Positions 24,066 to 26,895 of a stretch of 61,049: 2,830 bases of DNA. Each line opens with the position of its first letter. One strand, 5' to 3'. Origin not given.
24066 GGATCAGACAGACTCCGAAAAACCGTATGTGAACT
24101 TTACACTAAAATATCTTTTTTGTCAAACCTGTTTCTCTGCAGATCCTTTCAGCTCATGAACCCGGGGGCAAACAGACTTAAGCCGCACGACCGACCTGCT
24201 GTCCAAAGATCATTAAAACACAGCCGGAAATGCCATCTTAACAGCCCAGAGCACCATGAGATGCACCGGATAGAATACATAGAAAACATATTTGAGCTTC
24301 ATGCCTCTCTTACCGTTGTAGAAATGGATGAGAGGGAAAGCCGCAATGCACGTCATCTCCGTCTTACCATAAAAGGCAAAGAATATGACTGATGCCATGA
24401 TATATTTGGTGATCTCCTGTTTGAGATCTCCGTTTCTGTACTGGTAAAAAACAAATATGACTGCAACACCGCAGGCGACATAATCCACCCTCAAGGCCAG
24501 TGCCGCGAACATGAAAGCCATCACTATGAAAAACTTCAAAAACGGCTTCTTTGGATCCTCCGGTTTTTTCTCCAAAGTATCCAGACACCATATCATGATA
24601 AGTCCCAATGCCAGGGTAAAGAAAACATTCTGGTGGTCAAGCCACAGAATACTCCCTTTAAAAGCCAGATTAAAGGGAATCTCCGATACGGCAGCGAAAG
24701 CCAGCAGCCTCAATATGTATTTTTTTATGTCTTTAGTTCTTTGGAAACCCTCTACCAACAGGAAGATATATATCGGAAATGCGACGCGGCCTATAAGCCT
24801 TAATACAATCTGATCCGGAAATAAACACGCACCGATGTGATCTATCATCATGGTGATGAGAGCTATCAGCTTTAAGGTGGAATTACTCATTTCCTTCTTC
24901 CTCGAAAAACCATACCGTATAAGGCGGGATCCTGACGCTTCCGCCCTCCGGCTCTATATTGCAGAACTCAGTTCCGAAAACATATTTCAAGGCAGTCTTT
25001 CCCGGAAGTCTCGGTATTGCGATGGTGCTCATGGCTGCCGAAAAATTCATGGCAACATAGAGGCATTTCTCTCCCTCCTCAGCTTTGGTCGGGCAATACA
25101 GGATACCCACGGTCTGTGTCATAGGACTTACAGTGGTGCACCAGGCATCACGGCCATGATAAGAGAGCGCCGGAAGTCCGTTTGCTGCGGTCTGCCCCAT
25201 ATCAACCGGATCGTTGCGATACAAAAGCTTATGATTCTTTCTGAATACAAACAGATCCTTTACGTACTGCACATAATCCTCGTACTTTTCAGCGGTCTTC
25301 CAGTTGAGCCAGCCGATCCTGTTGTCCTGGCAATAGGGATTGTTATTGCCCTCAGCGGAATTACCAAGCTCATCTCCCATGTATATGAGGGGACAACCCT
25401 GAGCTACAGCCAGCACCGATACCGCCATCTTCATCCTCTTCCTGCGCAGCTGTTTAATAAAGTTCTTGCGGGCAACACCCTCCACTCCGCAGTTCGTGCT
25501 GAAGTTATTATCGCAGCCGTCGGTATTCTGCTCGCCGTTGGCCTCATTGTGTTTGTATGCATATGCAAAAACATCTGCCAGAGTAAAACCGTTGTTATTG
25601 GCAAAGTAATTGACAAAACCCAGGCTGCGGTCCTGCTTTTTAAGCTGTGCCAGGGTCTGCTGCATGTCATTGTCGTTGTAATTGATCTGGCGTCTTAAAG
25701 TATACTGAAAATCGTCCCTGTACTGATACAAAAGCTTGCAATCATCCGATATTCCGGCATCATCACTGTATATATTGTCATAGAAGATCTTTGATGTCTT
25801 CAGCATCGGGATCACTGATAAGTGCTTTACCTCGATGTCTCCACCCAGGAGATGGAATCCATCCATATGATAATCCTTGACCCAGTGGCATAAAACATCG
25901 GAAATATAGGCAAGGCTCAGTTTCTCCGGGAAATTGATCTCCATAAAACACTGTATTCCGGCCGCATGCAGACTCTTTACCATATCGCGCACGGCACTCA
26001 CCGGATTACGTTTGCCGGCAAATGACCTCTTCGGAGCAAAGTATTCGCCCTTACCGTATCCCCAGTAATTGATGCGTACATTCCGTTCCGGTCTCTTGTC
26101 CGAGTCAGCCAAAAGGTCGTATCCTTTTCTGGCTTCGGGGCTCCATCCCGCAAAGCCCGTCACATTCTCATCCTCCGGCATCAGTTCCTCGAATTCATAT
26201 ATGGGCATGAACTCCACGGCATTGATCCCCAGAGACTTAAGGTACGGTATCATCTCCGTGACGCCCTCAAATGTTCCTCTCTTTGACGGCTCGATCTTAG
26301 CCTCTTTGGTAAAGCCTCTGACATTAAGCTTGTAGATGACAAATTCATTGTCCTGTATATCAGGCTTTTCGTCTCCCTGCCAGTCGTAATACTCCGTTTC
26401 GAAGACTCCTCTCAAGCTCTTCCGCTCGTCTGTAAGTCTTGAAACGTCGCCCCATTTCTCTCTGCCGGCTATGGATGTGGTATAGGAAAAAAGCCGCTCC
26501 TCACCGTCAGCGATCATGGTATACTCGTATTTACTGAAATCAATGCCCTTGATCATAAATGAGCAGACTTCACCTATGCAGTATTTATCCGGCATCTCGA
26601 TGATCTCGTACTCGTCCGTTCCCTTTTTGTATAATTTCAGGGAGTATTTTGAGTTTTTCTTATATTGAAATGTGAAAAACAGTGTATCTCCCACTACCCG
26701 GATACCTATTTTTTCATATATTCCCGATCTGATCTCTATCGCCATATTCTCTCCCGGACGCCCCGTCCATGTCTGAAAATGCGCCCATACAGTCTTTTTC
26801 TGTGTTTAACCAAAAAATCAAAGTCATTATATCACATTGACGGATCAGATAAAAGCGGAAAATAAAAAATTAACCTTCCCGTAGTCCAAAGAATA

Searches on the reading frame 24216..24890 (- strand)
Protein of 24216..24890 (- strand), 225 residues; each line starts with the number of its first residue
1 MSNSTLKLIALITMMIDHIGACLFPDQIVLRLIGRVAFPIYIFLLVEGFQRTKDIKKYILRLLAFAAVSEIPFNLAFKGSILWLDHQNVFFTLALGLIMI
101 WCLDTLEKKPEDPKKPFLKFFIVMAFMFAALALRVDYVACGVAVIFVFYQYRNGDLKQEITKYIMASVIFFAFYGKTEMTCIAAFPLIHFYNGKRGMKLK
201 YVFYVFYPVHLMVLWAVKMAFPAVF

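Call 3: search_protein_families(library=pfam, proteins=[window:24216-24890:-], max_evalue=0.01)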
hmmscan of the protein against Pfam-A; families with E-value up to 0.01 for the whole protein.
window:24216-24890:- (225 aa): 1 family
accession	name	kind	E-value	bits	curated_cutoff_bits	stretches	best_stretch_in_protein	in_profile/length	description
PF05857.17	TraX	-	3.6e-53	181.1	25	1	3-217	2-216/217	TraX protein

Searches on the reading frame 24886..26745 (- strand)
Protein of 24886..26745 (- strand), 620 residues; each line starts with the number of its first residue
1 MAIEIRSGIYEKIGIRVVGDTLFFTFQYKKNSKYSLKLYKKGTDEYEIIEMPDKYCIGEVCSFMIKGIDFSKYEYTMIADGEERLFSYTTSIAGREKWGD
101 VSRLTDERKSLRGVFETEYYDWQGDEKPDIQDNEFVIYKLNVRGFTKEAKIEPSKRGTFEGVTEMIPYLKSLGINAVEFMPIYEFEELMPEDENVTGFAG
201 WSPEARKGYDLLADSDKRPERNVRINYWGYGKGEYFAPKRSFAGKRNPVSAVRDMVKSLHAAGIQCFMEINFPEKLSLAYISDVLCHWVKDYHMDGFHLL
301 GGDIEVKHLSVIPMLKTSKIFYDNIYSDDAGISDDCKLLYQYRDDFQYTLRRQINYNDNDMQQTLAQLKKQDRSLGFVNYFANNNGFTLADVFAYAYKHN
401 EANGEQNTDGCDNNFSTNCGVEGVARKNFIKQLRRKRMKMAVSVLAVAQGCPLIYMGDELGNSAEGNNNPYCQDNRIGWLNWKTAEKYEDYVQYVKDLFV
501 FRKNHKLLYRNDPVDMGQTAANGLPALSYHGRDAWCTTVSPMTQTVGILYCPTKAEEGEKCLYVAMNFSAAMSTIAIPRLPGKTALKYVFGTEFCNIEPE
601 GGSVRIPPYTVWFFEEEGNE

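Call 3: search_protein_families(library=pfam, proteins=[window:24886-26745:-], max_evalue=0.01)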
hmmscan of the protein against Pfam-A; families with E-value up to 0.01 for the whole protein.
window:24886-26745:- (620 aa): 2 families
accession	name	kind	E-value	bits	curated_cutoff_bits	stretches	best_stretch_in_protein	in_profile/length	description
PF00128.31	Alpha-amylase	-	4.6e-09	36.5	22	2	153-184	12-43/446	Alpha amylase, catalytic domain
PF02638.21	GHL10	-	0.0023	17.5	27.9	1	163-299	22-160/311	Glycosyl hydrolase-like 10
